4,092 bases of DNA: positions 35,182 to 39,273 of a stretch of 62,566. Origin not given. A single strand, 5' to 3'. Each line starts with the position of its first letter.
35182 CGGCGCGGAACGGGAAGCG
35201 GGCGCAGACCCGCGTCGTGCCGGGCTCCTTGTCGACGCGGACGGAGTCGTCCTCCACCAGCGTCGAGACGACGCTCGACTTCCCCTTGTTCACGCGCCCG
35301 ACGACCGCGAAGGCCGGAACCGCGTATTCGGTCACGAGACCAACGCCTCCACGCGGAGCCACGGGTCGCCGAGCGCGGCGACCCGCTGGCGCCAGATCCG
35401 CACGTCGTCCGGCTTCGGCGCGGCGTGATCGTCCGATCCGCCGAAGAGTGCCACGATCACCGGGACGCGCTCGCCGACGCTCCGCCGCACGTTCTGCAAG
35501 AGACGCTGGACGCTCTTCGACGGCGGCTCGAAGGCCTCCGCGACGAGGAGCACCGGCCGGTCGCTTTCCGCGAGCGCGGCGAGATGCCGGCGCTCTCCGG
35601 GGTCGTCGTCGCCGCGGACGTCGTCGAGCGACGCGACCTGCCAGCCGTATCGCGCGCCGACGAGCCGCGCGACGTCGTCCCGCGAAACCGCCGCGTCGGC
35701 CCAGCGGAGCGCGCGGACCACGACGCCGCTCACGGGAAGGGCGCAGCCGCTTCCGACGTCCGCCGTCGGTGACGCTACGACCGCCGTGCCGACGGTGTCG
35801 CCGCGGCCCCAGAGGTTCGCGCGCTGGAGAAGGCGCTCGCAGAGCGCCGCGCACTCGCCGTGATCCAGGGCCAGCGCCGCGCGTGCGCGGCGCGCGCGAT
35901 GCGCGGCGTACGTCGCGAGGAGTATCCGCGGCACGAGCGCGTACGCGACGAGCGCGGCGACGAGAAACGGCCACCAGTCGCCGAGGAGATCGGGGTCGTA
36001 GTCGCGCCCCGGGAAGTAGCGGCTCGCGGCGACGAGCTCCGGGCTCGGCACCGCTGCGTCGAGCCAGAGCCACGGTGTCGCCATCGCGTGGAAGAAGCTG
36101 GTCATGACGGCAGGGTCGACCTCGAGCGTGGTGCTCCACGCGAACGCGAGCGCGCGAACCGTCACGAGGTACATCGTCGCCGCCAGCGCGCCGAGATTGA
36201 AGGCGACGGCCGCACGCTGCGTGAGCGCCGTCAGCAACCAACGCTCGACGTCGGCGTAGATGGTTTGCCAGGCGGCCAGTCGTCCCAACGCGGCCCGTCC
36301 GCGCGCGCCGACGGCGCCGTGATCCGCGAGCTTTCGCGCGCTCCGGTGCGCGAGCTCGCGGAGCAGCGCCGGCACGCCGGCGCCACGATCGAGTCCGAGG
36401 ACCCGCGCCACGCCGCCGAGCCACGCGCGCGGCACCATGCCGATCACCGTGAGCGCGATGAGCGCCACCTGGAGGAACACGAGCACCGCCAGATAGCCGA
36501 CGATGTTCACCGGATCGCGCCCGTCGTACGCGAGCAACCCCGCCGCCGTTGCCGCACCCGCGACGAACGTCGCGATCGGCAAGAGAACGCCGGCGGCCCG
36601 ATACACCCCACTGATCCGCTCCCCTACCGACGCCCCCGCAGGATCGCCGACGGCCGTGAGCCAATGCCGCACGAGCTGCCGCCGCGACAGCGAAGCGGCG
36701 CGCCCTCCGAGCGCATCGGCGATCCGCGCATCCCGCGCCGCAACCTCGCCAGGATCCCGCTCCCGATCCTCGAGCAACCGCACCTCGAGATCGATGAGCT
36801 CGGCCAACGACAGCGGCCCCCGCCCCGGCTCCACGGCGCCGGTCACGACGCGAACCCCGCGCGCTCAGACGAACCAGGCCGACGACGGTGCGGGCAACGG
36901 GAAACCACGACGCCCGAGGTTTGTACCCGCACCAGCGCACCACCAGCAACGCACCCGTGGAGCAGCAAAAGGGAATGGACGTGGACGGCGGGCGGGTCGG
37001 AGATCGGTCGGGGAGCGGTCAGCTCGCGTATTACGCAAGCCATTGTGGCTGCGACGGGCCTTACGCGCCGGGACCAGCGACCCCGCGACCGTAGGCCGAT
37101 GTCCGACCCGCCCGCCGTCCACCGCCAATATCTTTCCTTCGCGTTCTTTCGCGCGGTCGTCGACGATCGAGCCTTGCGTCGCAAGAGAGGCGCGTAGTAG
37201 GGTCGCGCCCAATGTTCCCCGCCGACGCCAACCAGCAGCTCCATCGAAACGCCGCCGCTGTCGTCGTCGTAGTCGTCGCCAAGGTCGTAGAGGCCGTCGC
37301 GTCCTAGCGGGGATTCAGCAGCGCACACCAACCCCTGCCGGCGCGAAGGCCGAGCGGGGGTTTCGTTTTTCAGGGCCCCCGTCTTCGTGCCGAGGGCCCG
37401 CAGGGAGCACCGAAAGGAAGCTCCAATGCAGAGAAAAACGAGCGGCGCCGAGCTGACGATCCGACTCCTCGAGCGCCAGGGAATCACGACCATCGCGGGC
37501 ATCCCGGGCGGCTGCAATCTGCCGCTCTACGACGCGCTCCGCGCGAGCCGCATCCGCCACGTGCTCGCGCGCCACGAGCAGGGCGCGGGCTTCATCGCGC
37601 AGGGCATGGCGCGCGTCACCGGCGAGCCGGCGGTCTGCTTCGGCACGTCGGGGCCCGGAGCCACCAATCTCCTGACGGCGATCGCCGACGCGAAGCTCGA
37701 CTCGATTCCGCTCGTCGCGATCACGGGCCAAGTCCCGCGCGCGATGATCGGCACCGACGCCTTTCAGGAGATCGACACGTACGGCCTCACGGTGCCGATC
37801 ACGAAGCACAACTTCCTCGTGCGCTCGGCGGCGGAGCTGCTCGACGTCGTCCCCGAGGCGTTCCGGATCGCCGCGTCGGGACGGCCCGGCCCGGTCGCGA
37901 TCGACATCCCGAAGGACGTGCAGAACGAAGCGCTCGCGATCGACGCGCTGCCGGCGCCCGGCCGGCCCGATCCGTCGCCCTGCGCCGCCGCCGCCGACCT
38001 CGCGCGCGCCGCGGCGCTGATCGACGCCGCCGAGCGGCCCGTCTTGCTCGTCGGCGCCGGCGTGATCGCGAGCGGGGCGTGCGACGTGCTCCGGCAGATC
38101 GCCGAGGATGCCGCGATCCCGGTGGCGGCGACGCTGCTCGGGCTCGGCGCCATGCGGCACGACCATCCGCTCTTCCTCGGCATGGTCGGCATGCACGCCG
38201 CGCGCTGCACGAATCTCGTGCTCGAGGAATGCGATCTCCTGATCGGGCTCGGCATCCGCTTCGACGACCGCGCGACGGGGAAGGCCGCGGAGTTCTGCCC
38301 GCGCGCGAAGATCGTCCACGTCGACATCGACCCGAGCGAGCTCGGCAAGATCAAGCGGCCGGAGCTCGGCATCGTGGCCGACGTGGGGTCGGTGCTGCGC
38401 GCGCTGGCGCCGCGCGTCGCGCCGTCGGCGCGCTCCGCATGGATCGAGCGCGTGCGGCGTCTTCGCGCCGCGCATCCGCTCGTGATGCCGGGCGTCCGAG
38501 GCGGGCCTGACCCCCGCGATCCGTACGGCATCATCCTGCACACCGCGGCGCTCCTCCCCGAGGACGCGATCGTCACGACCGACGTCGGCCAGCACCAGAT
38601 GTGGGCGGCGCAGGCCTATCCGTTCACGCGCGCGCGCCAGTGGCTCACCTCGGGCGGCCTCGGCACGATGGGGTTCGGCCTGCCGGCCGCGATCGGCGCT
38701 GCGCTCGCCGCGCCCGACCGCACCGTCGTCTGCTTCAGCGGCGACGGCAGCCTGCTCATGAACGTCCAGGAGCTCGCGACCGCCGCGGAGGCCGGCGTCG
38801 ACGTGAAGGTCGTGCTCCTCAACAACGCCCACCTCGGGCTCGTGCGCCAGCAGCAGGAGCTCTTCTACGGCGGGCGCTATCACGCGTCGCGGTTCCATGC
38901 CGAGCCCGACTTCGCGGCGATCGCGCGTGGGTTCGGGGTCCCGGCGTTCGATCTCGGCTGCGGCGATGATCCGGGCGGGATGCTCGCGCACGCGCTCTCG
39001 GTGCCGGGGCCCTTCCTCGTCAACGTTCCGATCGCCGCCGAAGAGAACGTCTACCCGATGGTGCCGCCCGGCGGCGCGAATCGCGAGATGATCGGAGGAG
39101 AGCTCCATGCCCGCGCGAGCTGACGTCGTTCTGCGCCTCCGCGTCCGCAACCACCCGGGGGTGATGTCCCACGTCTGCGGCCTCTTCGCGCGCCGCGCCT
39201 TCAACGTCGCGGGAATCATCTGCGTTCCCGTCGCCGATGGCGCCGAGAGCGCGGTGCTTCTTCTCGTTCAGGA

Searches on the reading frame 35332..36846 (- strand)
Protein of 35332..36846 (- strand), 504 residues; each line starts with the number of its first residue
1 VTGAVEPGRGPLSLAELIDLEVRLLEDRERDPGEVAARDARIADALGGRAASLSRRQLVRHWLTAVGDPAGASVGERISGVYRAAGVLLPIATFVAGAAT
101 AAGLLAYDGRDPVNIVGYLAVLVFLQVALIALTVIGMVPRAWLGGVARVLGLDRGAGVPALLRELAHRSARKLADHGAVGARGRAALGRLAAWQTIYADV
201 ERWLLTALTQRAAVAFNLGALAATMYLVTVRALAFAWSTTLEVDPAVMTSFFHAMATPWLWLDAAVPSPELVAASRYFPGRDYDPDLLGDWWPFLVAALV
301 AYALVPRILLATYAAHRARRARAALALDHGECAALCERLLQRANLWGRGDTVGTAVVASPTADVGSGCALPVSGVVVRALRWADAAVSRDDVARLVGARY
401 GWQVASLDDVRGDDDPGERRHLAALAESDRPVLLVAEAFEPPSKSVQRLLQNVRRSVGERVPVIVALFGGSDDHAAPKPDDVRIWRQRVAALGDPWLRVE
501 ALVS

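Call 8: search_protein_families(library=pfam, proteins=[window:35332-36846:-], max_evalue=0.001)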
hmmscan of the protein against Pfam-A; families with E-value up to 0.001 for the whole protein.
window:35332-36846:- (504 aa): 1 family
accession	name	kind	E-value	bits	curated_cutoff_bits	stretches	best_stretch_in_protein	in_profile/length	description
PF11067.13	DUF2868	-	3e-50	172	26.8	1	182-494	13-315/315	Protein of unknown function (DUF2868)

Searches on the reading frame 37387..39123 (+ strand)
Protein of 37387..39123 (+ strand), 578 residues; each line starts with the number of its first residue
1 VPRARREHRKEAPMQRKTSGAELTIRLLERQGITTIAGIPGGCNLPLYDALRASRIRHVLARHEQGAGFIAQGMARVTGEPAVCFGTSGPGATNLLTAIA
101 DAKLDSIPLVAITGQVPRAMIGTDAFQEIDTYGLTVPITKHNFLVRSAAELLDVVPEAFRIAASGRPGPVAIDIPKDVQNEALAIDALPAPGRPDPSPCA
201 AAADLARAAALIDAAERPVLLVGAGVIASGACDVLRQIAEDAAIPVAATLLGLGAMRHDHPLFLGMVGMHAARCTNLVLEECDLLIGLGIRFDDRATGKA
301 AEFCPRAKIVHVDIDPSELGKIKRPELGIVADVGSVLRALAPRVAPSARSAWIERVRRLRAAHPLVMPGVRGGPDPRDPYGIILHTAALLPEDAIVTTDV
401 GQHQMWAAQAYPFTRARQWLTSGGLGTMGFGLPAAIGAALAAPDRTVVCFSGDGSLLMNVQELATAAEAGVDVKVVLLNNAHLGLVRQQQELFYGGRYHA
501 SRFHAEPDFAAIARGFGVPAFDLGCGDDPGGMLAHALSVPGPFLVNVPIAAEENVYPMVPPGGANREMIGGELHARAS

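Call 8: search_protein_families(library=pfam, proteins=[window:37387-39123:+], max_evalue=0.001)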
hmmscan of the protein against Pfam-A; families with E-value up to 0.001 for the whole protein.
window:37387-39123:+ (578 aa): 3 families
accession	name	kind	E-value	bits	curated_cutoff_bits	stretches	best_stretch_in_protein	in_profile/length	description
PF02775.26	TPP_enzyme_C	-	2.3e-50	170.8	21.9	1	399-547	1-151/151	Thiamine pyrophosphate enzyme, C-terminal TPP binding domain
PF00205.28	TPP_enzyme_M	-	1.9e-46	157.6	30.4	1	206-340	2-137/137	Thiamine pyrophosphate enzyme, central domain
PF02776.23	TPP_enzyme_N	-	5.5e-40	136.3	26.8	1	19-132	2-117/119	Thiamine pyrophosphate enzyme, N-terminal TPP binding domain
